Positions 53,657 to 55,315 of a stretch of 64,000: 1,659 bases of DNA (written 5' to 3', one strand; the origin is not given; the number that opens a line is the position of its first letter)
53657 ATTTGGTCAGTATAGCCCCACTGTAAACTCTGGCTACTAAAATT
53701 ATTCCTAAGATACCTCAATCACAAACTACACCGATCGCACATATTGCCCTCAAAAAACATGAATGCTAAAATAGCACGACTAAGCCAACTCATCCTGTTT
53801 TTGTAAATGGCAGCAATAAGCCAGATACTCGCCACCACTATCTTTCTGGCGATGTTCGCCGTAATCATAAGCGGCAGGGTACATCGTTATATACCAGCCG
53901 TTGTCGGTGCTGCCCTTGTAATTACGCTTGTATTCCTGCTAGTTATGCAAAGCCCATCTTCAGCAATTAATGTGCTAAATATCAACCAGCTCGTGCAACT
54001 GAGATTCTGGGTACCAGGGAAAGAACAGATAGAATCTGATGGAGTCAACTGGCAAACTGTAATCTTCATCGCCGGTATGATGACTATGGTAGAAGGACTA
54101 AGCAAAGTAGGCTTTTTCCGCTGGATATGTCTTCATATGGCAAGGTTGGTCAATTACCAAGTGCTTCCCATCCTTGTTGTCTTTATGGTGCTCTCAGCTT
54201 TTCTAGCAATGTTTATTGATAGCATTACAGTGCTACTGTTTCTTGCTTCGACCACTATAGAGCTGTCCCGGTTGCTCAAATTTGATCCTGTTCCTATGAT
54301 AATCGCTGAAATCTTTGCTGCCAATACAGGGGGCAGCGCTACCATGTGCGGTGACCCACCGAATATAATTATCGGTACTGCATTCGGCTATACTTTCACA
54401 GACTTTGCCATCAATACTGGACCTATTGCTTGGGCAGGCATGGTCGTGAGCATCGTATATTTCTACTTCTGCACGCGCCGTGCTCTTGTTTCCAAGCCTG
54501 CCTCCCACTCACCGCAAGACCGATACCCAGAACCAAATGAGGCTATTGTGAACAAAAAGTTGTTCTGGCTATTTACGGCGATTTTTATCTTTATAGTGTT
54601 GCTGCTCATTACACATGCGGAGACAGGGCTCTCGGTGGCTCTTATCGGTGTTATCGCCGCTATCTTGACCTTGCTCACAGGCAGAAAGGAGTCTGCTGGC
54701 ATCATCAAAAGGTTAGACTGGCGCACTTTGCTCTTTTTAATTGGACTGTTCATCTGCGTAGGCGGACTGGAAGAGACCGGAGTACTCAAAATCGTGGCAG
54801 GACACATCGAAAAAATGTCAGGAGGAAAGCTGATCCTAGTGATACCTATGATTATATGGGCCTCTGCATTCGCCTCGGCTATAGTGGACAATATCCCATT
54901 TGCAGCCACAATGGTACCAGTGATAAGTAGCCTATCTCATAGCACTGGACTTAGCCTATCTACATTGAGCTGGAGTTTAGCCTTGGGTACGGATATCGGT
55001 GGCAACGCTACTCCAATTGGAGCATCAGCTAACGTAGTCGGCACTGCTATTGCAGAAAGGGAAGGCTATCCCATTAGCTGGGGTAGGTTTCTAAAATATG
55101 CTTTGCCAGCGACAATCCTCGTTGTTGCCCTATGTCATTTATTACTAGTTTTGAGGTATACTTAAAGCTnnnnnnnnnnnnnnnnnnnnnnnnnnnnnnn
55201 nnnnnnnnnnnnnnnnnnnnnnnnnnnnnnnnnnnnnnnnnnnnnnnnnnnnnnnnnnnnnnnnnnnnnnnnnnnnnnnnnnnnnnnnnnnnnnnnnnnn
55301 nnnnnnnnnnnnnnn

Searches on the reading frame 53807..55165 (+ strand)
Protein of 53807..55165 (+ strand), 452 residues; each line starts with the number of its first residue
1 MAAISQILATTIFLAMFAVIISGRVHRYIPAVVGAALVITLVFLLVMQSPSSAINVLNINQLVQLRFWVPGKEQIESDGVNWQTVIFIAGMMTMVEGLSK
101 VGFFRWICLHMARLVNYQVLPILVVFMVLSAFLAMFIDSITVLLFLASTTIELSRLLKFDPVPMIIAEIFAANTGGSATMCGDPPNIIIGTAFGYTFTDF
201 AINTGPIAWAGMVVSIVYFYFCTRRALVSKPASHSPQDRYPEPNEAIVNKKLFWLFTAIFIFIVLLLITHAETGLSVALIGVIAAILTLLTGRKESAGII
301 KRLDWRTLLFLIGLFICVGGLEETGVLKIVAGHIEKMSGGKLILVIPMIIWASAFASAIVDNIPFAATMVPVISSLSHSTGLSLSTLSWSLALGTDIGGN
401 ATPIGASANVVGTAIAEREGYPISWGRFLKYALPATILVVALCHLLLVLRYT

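Call 40: search_protein_families(library=pfam, proteins=[window:53807-55165:+], max_evalue=1e-8)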
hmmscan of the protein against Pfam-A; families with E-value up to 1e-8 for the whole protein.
window:53807-55165:+ (452 aa): 3 families
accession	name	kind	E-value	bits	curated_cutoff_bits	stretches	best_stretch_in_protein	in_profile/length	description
PF03600.22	CitMHS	-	9.4e-76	255.5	31.9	1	17-394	1-336/336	Citrate transporter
PF02040.21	ArsB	-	2.6e-21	76.9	22.2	1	76-440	46-412/423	Arsenical pump membrane protein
PF00939.25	Na_sulph_symp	-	1.4e-11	44.5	27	0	8-219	272-455/472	Sodium:sulfate symporter transmembrane region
